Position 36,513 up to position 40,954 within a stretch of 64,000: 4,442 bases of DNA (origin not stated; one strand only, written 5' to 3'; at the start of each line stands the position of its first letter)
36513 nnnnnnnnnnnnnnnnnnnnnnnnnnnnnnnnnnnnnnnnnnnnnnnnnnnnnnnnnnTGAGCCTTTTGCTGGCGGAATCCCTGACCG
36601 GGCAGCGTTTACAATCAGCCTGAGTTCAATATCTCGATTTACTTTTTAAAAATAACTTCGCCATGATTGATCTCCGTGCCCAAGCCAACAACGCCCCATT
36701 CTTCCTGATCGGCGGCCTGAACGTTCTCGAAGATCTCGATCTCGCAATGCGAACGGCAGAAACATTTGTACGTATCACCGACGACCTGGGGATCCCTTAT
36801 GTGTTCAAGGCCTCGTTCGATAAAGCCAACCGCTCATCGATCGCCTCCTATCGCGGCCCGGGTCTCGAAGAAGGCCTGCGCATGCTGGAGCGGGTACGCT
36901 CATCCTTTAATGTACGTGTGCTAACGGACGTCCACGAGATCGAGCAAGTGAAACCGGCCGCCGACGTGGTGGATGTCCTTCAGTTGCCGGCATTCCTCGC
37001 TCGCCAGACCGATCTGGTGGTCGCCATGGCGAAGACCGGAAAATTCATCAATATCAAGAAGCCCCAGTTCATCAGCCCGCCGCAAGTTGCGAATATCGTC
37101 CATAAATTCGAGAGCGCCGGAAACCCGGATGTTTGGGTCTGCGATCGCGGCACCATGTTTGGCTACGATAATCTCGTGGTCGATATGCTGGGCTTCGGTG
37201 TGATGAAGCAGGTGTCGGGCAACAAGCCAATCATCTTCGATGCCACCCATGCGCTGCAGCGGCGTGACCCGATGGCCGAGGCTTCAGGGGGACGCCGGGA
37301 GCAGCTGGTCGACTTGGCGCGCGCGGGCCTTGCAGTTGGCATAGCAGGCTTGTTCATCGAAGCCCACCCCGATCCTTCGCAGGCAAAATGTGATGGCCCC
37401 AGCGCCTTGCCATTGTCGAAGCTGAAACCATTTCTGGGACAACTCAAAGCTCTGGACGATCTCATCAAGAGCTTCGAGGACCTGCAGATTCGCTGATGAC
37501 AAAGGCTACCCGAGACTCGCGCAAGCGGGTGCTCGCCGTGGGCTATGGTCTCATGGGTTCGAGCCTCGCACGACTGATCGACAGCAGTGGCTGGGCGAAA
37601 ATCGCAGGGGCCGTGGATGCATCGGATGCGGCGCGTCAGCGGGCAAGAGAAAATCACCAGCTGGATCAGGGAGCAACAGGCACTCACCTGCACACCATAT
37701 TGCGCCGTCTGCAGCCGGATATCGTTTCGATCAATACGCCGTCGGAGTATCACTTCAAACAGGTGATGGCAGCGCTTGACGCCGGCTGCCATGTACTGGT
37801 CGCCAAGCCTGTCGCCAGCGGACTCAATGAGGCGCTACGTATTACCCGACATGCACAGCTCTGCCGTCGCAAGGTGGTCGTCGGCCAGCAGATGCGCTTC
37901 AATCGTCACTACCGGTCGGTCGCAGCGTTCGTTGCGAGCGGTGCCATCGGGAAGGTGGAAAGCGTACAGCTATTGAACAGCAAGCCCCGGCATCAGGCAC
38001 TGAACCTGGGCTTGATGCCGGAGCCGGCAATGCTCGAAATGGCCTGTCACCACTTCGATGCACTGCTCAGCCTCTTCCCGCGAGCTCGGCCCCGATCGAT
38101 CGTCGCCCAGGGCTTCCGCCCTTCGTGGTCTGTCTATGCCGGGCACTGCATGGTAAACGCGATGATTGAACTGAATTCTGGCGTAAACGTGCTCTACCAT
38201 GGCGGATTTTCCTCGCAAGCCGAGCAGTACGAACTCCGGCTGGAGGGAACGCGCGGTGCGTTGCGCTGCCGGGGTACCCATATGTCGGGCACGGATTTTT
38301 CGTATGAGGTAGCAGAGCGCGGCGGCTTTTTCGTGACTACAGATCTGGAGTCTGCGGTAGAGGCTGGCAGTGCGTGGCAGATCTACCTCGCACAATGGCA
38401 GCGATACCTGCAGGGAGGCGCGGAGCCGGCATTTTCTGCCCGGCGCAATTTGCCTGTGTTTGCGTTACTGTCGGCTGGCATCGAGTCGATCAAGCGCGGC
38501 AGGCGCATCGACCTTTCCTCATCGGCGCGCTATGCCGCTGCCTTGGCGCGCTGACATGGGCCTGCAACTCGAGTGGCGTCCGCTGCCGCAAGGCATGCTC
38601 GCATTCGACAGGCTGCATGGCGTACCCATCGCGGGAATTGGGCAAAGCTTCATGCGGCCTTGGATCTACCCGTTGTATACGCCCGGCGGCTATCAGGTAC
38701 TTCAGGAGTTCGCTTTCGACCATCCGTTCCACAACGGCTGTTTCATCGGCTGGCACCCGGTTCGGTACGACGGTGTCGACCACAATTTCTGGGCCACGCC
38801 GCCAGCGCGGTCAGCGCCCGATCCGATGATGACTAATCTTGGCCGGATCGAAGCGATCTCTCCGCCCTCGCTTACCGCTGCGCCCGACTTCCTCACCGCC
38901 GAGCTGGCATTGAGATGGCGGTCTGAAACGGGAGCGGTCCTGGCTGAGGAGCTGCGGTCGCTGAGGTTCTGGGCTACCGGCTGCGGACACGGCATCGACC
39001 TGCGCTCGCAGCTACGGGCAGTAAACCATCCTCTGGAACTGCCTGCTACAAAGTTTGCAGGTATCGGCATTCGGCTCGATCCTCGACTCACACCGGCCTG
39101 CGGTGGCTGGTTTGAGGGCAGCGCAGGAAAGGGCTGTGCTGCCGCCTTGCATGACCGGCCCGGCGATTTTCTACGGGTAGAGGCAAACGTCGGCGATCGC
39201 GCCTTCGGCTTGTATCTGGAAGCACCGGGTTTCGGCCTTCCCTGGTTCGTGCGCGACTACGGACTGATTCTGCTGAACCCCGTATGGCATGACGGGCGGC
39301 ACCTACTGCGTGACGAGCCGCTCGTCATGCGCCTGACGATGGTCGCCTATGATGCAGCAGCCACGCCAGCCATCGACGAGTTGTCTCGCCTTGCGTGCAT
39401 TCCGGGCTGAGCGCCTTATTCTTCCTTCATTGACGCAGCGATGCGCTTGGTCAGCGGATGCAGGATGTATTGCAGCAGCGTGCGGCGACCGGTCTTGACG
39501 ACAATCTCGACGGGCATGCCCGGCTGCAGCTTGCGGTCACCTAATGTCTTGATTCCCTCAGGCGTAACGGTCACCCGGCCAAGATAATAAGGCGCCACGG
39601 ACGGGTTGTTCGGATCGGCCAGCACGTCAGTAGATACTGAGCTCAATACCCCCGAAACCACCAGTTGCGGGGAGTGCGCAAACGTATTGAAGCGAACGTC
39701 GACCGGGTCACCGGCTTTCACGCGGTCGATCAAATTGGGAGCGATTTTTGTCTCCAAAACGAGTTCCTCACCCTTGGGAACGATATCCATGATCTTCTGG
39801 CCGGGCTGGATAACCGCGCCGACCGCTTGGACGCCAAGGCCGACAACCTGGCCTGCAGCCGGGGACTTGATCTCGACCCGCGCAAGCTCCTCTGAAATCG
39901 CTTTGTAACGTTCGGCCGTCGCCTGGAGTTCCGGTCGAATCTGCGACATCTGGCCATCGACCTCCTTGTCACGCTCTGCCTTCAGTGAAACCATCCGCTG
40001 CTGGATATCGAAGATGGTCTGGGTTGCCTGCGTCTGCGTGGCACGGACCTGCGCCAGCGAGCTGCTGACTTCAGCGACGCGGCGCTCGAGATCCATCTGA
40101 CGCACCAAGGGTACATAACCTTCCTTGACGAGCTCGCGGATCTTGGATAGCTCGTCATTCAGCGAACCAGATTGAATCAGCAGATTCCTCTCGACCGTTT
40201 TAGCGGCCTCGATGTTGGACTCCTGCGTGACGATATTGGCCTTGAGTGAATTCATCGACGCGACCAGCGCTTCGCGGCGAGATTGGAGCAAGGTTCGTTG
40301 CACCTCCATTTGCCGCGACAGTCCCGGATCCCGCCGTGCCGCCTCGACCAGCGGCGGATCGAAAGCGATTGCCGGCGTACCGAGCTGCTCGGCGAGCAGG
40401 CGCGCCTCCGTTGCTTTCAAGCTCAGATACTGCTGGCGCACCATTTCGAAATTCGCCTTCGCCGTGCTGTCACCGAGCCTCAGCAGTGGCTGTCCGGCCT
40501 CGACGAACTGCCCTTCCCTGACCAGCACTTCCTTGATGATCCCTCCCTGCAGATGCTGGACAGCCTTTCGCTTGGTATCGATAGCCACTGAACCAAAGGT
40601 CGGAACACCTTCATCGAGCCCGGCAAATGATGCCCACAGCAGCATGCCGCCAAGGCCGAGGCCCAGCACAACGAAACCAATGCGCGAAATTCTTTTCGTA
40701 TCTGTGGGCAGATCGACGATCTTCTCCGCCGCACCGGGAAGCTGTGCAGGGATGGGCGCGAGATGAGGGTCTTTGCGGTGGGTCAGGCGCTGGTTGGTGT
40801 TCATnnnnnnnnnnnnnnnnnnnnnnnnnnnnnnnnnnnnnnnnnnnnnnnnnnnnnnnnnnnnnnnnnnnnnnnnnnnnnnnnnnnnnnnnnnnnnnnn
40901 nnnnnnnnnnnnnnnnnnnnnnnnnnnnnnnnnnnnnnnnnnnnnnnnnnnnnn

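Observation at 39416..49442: One ~10-kb operon couples a two-ABC T1SS to Kdo-precursor, glycosyl/methyl-transferase and TPR-glycosyltransferase genes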

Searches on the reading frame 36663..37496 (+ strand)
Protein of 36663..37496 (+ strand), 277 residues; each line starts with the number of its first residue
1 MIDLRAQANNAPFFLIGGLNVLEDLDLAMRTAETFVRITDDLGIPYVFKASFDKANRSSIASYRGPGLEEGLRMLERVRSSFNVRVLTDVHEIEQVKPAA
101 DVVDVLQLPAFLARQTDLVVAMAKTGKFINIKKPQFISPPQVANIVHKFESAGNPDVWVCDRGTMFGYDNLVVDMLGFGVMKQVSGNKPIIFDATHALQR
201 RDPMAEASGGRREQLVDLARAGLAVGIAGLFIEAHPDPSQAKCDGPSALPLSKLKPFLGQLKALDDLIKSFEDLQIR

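Call 7: search_protein_families(library=pfam, proteins=[window:36663-37496:+], max_evalue=0.001)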
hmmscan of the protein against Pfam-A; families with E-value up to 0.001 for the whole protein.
window:36663-37496:+ (277 aa): 1 family
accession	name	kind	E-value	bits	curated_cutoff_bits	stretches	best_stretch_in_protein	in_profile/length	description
PF00793.26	DAHP_synth_1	-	2.1e-64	217.5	25.5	1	9-269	14-269/270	DAHP synthetase I family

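Call 61: search_protein_families(library=ncbifam, proteins=[window:36663-37496:+], max_evalue=0.00001)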
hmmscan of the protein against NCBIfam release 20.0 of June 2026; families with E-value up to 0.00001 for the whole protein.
window:36663-37496:+ (277 aa): 8 families
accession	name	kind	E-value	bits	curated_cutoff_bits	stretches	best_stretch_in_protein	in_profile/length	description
NF009109.0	PRK12457.1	equivalog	7.7e-143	474.8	457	1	8-277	12-281/281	3-deoxy-8-phosphooctulonate synthase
NF003543.0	PRK05198.1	equivalog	2.9e-119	397.1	242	1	8-269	13-272/273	3-deoxy-8-phosphooctulonate synthase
TIGR01362.1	KDO8P_synth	equivalog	3.4e-109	364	314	1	12-269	2-257/258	3-deoxy-8-phosphooctulonate synthase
NF006421.0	PRK08673.1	subfamily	1.7e-24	86.7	335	1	48-269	125-334/338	3-deoxy-7-phosphoheptulonate synthase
TIGR01361.1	DAHP_synth_Bsub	equivalog_domain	3.8e-21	75.6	267.75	1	41-262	50-258/260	3-deoxy-7-phosphoheptulonate synthase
NF009239.0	PRK12595.1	equivalog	4e-21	75.4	279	1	57-266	157-355/360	bifunctional 3-deoxy-7-phosphoheptulonate synthase/chorismate mutase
NF041229.1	BagF_FevY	exception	1e-19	71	700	1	57-252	129-313/340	phospho-2-dehydro-3-deoxyheptonate aldolase BagF/FevY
NF009933.0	PRK13396.1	subfamily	8.6e-15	54.6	486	1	56-270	139-343/352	3-deoxy-7-phosphoheptulonate synthase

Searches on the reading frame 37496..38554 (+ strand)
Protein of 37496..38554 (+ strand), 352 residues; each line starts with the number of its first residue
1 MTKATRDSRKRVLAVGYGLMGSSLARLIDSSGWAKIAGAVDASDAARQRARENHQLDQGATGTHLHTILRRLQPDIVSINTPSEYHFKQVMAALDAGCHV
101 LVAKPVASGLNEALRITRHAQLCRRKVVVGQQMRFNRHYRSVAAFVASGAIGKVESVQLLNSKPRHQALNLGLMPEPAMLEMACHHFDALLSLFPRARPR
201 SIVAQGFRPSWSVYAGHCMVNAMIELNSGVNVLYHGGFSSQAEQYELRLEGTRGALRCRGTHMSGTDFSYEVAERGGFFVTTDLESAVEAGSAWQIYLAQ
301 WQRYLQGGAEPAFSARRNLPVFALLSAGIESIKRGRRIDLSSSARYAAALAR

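Call 7: search_protein_families(library=pfam, proteins=[window:37496-38554:+], max_evalue=0.001)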
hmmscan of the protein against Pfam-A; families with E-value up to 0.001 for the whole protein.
window:37496-38554:+ (352 aa): 4 families
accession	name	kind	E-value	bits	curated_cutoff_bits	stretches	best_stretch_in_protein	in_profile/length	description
PF01408.29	GFO_IDH_MocA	-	1.7e-15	58.2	24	1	11-130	2-119/120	Oxidoreductase family, NAD-binding Rossmann fold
PF22725.1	GFO_IDH_MocA_C3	-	7.6e-09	36.1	27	1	139-257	1-124/124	GFO/IDH/MocA C-terminal domain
PF02894.22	GFO_IDH_MocA_C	-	8.9e-07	29.4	22.9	1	177-340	41-218/218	Oxidoreductase family, C-terminal alpha/beta domain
PF03447.22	NAD_binding_3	-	0.00029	22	24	1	16-108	1-93/116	Homoserine dehydrogenase, NAD binding domain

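Call 61: search_protein_families(library=ncbifam, proteins=[window:37496-38554:+], max_evalue=0.00001)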
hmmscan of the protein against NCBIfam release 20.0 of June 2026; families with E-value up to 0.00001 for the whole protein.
window:37496-38554:+ (352 aa): 9 families
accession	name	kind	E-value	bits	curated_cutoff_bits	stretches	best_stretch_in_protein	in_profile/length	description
TIGR04380.1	myo_inos_iolG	equivalog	1.4e-21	76.8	355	1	12-206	4-196/330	inositol 2-dehydrogenase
NF040723.1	UDP-GlcNAcDh_Arch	equivalog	6.2e-16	58.8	450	1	11-159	2-146/302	UDP-N-acetylglucosamine 3-dehydrogenase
NF008607.0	PRK11579.1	subfamily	1.9e-12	46.8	330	1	11-254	6-245/346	oxidoreductase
NF041392.1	XylDh_Gfo6_Halo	equivalog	4.1e-10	39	350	1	27-164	35-173/350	D-xylose 1-dehydrogenase Gfo6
NF052479.1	LevoglcsnDh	equivalog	9.9e-09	34.3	650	1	40-156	42-156/386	levoglucosan dehydrogenase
NF007574.0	PRK10206.1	equivalog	1.8e-08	33.9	352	1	63-197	55-190/345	oxidoreductase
NF052679.1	InsChiInosDhIolG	equivalog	2.1e-08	33.6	540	1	15-190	8-181/343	bifunctional inositol 2-dehydrogenase/D-chiro-inositol 1-dehydrogenase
NF058561.1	BT_2158_fam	equivalog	7.7e-07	28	750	1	74-164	97-187/487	glycoside 3-dehydrogenase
NF058563.1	BT_2159_fam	equivalog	2.6e-06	26.7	650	1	12-162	3-151/350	disaccharide 3-dehydrogenase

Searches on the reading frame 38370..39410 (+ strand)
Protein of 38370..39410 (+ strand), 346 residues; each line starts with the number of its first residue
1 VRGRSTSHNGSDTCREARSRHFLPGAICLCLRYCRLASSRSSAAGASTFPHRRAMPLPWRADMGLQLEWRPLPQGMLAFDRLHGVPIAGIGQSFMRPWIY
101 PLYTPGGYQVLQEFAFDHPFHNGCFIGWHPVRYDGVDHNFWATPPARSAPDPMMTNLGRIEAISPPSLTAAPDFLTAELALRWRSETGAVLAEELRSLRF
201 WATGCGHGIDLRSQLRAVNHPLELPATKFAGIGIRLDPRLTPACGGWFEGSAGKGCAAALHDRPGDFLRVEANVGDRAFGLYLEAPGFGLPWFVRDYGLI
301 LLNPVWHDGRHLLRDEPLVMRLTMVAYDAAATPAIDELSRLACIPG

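Call 7: search_protein_families(library=pfam, proteins=[window:38370-39410:+], max_evalue=0.001)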
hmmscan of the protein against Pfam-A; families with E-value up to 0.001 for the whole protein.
window:38370-39410:+ (346 aa): 1 family
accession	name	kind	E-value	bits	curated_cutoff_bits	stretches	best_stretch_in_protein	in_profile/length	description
PF14100.11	DUF6807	-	1.5e-30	107.2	27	1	95-334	26-263/270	Family of unknown function (DUF6807)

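Call 61: search_protein_families(library=ncbifam, proteins=[window:38370-39410:+], max_evalue=0.00001)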
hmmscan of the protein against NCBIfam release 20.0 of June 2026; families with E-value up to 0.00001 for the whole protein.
window:38370-39410:+ (346 aa): 0 families

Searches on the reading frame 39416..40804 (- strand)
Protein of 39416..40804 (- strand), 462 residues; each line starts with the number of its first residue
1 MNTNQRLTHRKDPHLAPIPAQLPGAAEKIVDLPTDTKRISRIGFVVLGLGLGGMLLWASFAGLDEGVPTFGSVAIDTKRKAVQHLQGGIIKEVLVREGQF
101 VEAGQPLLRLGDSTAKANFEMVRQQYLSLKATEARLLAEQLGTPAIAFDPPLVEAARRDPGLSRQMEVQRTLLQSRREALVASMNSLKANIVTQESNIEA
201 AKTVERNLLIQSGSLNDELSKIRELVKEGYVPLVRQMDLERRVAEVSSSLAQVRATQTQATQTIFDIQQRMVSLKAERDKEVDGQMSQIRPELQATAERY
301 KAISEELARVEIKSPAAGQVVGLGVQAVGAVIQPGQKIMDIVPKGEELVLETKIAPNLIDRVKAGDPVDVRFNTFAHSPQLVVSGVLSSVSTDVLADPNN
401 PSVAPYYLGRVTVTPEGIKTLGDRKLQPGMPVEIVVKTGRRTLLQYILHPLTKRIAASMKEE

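Call 4: search_protein_families(library=pfam, proteins=[window:39416-40804:-], max_evalue=0.01)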
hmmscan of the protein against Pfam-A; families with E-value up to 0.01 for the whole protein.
window:39416-40804:- (462 aa): 4 families
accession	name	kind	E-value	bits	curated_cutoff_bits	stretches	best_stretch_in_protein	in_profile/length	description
PF13437.12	HlyD_3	-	1e-16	62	22.2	2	312-415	2-95/106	HlyD family secretion protein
PF16576.10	HlyD_D23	-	1.6e-09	37.8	30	2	64-152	3-78/214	Barrel-sandwich domain of CusB or HlyD membrane-fusion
PF00364.28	Biotin_lipoyl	-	6.4e-06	26.3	22.1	0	86-110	49-73/73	Biotin-requiring enzyme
PF13533.13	Biotin_lipoyl_2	-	8.9e-06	25.9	29.8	1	83-110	4-31/32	Biotin-lipoyl like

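Call 6: search_protein_families(library=ncbifam, proteins=[window:39416-40804:-], max_evalue=0.01)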
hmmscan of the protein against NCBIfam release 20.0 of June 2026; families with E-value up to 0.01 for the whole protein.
window:39416-40804:- (462 aa): 12 families
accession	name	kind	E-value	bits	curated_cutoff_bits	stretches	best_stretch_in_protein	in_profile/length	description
TIGR01843.1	type_I_hlyD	subfamily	6.7e-99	331.7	208.65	1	37-462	1-422/422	HlyD family type I secretion periplasmic adaptor subunit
TIGR01730.1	RND_mfp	subfamily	8.9e-16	57.7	94.9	2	236-402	56-220/322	efflux RND transporter periplasmic adaptor subunit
TIGR00998.1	8a0101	subfamily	9.9e-13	47.7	390.8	1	87-376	50-269/334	EmrA/EmrK family multidrug efflux transporter periplasmic adaptor subunit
TIGR03794.1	NHLM_micro_HlyD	equivalog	7.9e-11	41.5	156.2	1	43-342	22-285/421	NHLP bacteriocin system secretion protein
NF007785.0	PRK10476.1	equivalog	4.2e-07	29.1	376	1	179-396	97-290/347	multidrug transporter subunit MdtN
TIGR01000.1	bacteriocin_acc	subfamily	1.7e-06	27.2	258.85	1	239-449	249-451/457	bacteriocin secretion accessory protein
NF011715.0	PRK15136.1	equivalog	7.4e-05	21.5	563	0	274-372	181-276/390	multidrug efflux MFS transporter periplasmic adaptor subunit EmrA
NF038010.1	ABC_adapt_DarC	equivalog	0.001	17.9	450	1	253-389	173-306/417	darobactin export ABC transporter periplasmic adaptor subunit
TIGR02169.1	SMC_prok_A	equivalog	0.0013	16.5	729.4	1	164-310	220-363/1165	chromosome segregation protein SMC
NF004173.0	PRK05641.1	equivalog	0.0059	17.2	199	0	86-111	128-153/153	putative acetyl-CoA carboxylase biotin carboxyl carrier protein subunit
NF041847.1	transduc_aer2_vibrio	equivalog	0.0067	14.7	1200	1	238-354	499-614/804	aerotaxis transducer Aer2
NF005457.0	PRK07051.1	equivalog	0.0073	16.4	87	0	81-110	49-78/80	acetyl-CoA carboxylase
